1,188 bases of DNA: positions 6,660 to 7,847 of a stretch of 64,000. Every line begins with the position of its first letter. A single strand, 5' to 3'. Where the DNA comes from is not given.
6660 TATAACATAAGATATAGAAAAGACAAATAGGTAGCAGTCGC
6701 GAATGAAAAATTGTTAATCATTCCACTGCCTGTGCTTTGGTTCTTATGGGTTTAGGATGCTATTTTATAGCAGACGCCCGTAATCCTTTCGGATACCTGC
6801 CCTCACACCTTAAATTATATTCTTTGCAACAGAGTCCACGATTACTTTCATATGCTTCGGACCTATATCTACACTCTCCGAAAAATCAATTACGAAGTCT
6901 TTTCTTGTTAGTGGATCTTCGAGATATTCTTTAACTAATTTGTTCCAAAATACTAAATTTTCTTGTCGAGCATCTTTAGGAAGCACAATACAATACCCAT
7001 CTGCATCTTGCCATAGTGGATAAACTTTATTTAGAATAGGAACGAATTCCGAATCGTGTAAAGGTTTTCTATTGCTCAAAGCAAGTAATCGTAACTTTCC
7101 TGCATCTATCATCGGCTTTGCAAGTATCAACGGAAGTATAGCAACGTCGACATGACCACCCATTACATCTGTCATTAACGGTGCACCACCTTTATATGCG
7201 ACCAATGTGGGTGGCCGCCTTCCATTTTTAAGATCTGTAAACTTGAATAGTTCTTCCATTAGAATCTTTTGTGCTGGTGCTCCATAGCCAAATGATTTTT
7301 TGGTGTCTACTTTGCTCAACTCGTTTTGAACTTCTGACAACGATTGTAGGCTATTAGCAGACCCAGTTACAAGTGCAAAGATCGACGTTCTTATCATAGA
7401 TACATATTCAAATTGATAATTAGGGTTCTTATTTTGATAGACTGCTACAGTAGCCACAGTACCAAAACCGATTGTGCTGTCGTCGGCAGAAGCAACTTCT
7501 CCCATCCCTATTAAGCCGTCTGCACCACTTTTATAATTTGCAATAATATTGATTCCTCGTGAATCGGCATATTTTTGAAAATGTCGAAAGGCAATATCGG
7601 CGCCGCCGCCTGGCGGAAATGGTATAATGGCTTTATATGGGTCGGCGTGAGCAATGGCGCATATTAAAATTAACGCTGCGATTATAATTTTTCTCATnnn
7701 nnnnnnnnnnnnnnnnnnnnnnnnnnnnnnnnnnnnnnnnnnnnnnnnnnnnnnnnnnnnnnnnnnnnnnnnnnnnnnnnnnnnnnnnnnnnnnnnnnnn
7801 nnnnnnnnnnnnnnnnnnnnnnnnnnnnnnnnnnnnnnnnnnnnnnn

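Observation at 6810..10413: Radical-SAM/SPASM enzyme with PP-loop ATPase, secreted TctC-like binding protein and small acidic peptides in one phage operon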

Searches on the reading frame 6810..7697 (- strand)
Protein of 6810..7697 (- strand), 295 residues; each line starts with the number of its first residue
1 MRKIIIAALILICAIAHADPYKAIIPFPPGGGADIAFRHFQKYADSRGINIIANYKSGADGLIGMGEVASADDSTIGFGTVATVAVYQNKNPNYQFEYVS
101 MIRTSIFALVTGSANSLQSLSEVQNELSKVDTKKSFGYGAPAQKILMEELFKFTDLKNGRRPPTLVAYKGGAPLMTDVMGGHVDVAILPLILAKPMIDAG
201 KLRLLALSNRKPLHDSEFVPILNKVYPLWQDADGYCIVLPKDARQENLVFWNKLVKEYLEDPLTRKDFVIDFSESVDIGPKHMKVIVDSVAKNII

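Call 3: search_protein_families(library=pfam, proteins=[window:6810-7697:-], max_evalue=0.1)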
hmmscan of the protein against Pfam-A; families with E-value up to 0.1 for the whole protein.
window:6810-7697:- (295 aa): 1 family
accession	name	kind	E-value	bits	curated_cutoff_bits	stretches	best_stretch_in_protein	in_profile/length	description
PF03401.19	TctC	-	1.4e-14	54.7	27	1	48-212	14-182/274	Tripartite tricarboxylate transporter family receptor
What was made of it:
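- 6810..7697 (-): Exported Bug/TctC-family solute-binding protein of a short, phage-type clade. The signal peptide is encoded at 7644-7697. Pfam TctC 1.4e-14 (call 3).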

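Call 4: search_protein_families(library=ncbifam, proteins=[window:6810-7697:-], max_evalue=0.1)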
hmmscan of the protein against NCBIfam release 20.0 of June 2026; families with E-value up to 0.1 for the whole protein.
window:6810-7697:- (295 aa): 1 family
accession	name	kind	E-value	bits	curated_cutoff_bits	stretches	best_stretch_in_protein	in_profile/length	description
NF049866.1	outer_TDE1717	subfamily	0.082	12.8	135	0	1-91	1-87/210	TDE1717 family outer membrane beta-barrel protein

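Call 5: search_protein_families(library=phrogs, proteins=[window:6810-7697:-], max_evalue=0.01)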
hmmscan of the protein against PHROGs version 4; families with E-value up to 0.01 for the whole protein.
window:6810-7697:- (295 aa): 0 families

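Call 61: search_solved_structures(query=window:6810-7697:-, max_evalue=0.01, show_alignments=2)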
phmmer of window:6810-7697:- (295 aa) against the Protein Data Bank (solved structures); distinct sequences matched with E-value up to 0.01: 10.
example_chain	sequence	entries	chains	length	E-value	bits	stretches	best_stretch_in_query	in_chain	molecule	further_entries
2dvz_A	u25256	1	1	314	1.2e-14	57.2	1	21-244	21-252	Putative exported protein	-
2qpq_A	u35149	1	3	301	6.7e-12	48.2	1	20-211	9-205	protein Bug27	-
7ndr_A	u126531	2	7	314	6e-10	41.7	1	19-245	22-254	Tripartite tricarboxylate transporter substrate binding protein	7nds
5oei_A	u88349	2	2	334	2.7e-09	39.6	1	23-259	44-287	Uncharacterized protein family UPF0065:Tat pathway signal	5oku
8hka_A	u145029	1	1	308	3.7e-08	35.9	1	21-216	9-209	Periplasmic terephthalate binding protein (TBP)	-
8hk9_D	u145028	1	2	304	4.2e-08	35.7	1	21-220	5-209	Periplasmic terephthalate binding protein (TBP)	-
8hkb_A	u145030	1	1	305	2.7e-07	33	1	21-220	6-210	Periplasmic terephthalate binding protein (TBP)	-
2f5x_A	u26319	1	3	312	5.3e-07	32.1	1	20-215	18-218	BugD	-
4x9t_A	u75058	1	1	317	5.6e-07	32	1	18-76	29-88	Uncharacterized protein UPF0065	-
25hk_A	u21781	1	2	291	0.00096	21.4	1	21-222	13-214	Tripartite tricarboxylate transporter substrate binding protein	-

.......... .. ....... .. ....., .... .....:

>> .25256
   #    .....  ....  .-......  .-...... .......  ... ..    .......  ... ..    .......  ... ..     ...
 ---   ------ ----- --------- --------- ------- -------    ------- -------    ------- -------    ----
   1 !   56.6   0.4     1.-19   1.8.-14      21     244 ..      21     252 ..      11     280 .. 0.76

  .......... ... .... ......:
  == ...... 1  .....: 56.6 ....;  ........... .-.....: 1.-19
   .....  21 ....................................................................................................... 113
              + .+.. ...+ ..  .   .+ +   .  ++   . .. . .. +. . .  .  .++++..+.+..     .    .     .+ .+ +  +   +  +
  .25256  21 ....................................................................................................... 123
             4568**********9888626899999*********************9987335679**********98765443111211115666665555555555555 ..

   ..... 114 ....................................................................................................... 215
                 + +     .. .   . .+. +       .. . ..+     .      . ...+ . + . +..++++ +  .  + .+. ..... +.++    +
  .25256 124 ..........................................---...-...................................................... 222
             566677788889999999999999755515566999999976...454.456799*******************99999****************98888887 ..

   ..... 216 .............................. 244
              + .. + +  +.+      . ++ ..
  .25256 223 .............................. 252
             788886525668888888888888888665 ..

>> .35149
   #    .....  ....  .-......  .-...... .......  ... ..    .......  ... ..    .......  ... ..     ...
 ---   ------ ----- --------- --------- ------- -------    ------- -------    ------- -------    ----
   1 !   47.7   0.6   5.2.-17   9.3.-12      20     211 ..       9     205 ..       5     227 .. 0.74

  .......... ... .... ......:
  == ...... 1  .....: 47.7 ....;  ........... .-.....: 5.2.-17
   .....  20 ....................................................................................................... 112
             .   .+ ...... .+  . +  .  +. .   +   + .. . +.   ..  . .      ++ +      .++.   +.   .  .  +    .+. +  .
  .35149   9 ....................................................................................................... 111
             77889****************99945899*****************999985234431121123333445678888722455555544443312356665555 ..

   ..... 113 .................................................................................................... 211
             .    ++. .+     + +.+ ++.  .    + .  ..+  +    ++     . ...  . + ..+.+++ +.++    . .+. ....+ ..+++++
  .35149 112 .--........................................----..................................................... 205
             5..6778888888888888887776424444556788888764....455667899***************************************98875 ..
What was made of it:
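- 6810..7697 (-): PDB sequence hits are 2dvz 1e-14 and Bug27 (2qpq) 7e-12 (call 61).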

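Call 62: search_protein_families(library=padloc, proteins=[window:6810-7697:-], max_evalue=0.01)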
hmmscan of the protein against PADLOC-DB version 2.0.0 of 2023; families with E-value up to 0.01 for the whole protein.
window:6810-7697:- (295 aa): 0 families

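Call 86: find_homologous_proteins(query=window:6810-7697:-, max_evalue=1e-10)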
Query window:6810-7697:- (295 aa): 111 proteins with E <= 1e-10 among 1492 candidates.
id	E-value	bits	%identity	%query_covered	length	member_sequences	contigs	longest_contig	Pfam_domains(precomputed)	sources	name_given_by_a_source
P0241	4.8e-193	657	100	100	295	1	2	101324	PF03401.19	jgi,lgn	jgi:tripartite-type tricarboxylate transporter receptor subunit TctC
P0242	4.9e-100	352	54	99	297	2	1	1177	PF03401.19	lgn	-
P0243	1.4e-84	302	48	98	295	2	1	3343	PF03401.19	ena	-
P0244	4.2e-78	280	44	98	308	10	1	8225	PF03401.19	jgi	-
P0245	3.3e-77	277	45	95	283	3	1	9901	PF03401.19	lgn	-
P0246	2.0e-75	271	46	96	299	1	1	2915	PF03401.19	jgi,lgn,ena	-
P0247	1.1e-74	269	47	95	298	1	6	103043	PF03401.19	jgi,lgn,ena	-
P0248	1.7e-74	268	45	98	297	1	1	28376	PF03401.19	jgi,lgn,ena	jgi:tripartite-type tricarboxylate transporter receptor subunit TctC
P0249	1.2e-73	266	44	99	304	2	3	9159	PF03401.19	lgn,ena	-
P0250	2.9e-73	264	45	98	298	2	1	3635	PF03401.19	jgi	-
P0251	3.6e-73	264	45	95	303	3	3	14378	PF03401.19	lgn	-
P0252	8.0e-70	253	43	100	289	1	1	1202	PF03401.19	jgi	jgi:tripartite-type tricarboxylate transporter receptor subunit TctC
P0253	1.4e-68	249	42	93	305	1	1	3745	PF03401.19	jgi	jgi:tripartite-type tricarboxylate transporter receptor subunit TctC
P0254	5.6e-66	240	40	100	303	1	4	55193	PF03401.19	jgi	jgi:tripartite-type tricarboxylate transporter receptor subunit TctC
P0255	2.7e-65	238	41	100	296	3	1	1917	PF03401.19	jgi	-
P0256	8.0e-62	227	41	100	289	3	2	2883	PF03401.19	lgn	-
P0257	1.0e-61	226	41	90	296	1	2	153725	PF03401.19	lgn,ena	-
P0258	7.2e-56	207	39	91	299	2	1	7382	PF03401.19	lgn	-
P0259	2.1e-52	196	38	92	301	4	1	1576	PF03401.19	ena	-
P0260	2.1e-52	196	36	96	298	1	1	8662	PF03401.19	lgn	-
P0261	2.6e-52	196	36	99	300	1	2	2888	PF03401.19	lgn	-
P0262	3.2e-50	189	35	92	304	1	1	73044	PF03401.19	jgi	jgi:tripartite-type tricarboxylate transporter receptor subunit TctC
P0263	3.2e-49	185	34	94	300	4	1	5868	PF03401.19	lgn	-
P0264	4.3e-49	185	37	91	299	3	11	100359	PF03401.19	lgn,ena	-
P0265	1.2e-46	177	34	94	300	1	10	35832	PF03401.19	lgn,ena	-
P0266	2.3e-46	176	36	87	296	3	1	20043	PF03401.19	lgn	-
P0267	3.9e-41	159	35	81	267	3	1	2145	PF03401.19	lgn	-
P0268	3.8e-17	80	33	86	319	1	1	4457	PF03401.19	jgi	jgi:tripartite-type tricarboxylate transporter receptor subunit TctC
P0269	5.5e-16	76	31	98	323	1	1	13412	PF03401.19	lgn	-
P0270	1.7e-15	75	35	66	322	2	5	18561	PF03401.19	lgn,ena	-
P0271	2.9e-15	74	32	83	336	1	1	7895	PF03401.19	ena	-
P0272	5.0e-15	73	30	71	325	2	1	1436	PF03401.19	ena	-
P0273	7.1e-15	73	28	91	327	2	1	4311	PF03401.19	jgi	jgi:tripartite-type tricarboxylate transporter receptor subunit TctC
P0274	9.2e-15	72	32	70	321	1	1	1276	PF03401.19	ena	-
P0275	1.1e-14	72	28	91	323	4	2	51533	PF03401.19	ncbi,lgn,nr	ncbi:MAG: hypothetical protein JWQ23_2435 [Herminiimonas sp.]|nr:hypothetical protein [Herminiimonas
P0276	1.2e-14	72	28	84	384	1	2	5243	PF03401.19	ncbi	-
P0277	1.4e-14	72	25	99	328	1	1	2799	PF03401.19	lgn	-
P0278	1.5e-14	72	29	84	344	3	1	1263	PF03401.19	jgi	-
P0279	1.8e-14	71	34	66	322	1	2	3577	PF03401.19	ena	-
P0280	1.8e-14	71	29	100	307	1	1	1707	PF03401.19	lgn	-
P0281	1.8e-14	71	34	66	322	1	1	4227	PF03401.19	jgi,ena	jgi:hypothetical protein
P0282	2.1e-14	71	34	66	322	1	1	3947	PF03401.19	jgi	jgi:tripartite-type tricarboxylate transporter receptor subunit TctC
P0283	2.5e-14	71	35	66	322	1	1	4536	PF03401.19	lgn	-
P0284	3.9e-14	70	34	66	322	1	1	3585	PF03401.19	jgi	jgi:tripartite-type tricarboxylate transporter receptor subunit TctC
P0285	4.2e-14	70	29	89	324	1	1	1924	PF03401.19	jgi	jgi:tripartite-type tricarboxylate transporter receptor subunit TctC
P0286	5.3e-14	70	35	66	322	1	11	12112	PF03401.19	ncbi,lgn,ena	-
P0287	5.8e-14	70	35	66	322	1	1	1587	PF03401.19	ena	-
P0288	7.5e-14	69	29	80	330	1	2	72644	PF03401.19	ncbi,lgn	-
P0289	1.2e-13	69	35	66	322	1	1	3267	PF03401.19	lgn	-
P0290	1.6e-13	68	35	65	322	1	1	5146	PF03401.19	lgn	-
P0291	2.2e-13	68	35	71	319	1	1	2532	PF03401.19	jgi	jgi:tripartite-type tricarboxylate transporter receptor subunit TctC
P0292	4.0e-13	67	30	90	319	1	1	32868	PF03401.19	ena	-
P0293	4.2e-13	67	35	65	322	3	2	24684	PF03401.19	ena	-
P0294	5.4e-13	67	32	75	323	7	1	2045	PF03401.19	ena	-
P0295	7.6e-13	66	27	95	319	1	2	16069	PF03401.19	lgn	-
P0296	9.8e-13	66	30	65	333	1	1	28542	PF03401.19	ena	-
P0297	1.0e-12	66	30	65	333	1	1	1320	PF03401.19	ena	-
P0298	1.1e-12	66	30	70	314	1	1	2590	PF03401.19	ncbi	-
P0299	1.1e-12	66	30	70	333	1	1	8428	PF03401.19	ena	-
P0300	1.6e-12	65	28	80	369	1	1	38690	PF03401.19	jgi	jgi:tripartite-type tricarboxylate transporter receptor subunit TctC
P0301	1.8e-12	65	28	82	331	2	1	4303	PF03401.19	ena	-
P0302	2.2e-12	65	29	82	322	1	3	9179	PF03401.19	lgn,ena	-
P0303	2.3e-12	65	27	84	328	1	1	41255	PF03401.19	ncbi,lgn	ncbi:MAG: tripartite tricarboxylate transporter substrate binding protein [Pseudomonadota bacterium]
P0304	3.0e-12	64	32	65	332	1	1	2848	PF03401.19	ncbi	-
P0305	3.3e-12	64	28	96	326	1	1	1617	PF03401.19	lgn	-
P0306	4.2e-12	64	28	84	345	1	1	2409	PF03401.19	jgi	jgi:tripartite-type tricarboxylate transporter receptor subunit TctC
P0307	4.6e-12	64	29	86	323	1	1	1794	PF03401.19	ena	-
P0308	5.7e-12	63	34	65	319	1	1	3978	PF03401.19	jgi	jgi:tripartite-type tricarboxylate transporter receptor subunit TctC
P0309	6.3e-12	63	32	66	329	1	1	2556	PF03401.19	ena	-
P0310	7.4e-12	63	27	91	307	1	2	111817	PF03401.19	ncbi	-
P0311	8.7e-12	63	31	65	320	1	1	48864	PF03401.19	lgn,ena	-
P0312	9.3e-12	63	34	72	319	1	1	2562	PF03401.19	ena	-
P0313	9.5e-12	63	33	70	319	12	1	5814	PF03401.19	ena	-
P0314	9.6e-12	62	33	66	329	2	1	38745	PF03401.19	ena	-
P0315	1.0e-11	62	33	66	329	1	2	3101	PF03401.19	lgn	-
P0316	1.0e-11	62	36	65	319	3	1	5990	PF03401.19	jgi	jgi:tripartite-type tricarboxylate transporter receptor subunit TctC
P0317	1.0e-11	62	27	90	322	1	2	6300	PF03401.19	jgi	jgi:tripartite-type tricarboxylate transporter receptor subunit TctC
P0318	1.2e-11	62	26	81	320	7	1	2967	PF03401.19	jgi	jgi:tripartite-type tricarboxylate transporter receptor subunit TctC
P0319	1.5e-11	62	29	71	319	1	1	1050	PF03401.19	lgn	-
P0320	1.6e-11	62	33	66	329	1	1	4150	PF03401.19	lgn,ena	-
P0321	1.6e-11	62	33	69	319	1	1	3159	PF03401.19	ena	-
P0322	1.6e-11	62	32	66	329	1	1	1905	PF03401.19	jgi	jgi:tripartite-type tricarboxylate transporter receptor subunit TctC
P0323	1.6e-11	62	31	65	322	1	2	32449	PF03401.19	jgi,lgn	jgi:tripartite-type tricarboxylate transporter receptor subunit TctC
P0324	1.7e-11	62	24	91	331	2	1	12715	PF03401.19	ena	-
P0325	1.9e-11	62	29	84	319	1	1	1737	PF03401.19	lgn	-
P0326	2.0e-11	61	33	66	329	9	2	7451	PF03401.19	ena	-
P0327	2.1e-11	61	32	66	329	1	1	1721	PF03401.19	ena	-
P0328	2.3e-11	61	27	91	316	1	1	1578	PF03401.19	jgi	jgi:tripartite-type tricarboxylate transporter receptor subunit TctC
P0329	2.4e-11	61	30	69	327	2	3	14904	PF03401.19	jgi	jgi:tripartite-type tricarboxylate transporter receptor subunit TctC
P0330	2.5e-11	61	30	65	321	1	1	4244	PF03401.19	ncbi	-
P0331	2.6e-11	61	32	66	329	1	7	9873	PF03401.19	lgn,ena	-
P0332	2.8e-11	61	31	75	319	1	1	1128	PF03401.19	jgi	jgi:tripartite-type tricarboxylate transporter receptor subunit TctC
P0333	3.1e-11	61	30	68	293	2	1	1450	PF03401.19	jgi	jgi:tripartite-type tricarboxylate transporter receptor subunit TctC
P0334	3.7e-11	61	27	92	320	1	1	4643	PF03401.19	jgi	-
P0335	3.7e-11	61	29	71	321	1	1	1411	PF03401.19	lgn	-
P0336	3.8e-11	61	29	72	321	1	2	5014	PF03401.19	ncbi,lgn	-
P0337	4.2e-11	60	33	75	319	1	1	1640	PF03401.19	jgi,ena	-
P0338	4.6e-11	60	28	88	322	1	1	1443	PF03401.19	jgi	jgi:tripartite-type tricarboxylate transporter receptor subunit TctC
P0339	4.7e-11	60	33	75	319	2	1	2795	PF03401.19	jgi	-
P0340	5.1e-11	60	27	92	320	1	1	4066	PF03401.19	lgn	-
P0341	5.2e-11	60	27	97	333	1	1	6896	PF03401.19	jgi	jgi:tripartite-type tricarboxylate transporter receptor subunit TctC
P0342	5.7e-11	60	32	65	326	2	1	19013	PF03401.19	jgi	-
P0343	5.8e-11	60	29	82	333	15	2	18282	PF03401.19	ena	-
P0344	6.2e-11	60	32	66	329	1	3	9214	PF03401.19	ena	-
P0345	7.7e-11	60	28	92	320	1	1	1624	PF03401.19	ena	-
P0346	7.7e-11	60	26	92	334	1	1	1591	PF03401.19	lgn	-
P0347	8.2e-11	59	30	83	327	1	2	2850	PF03401.19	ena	-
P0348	8.2e-11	59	30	83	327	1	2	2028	PF03401.19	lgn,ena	-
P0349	8.6e-11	59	30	83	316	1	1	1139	PF03401.19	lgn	-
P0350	9.3e-11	59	32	66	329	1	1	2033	PF03401.19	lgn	-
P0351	9.6e-11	59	32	66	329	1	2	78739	PF03401.19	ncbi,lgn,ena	-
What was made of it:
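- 6810..7697 (-): A 283-308-aa clade is separated from cellular Bug proteins (call 86).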

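Call 99: search_dna_similar(query=window:6810-7697:-, collection=phages, mode=protein, max_rows=15, max_evalue=0.001)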
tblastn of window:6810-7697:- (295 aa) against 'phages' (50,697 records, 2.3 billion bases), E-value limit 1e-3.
No match.
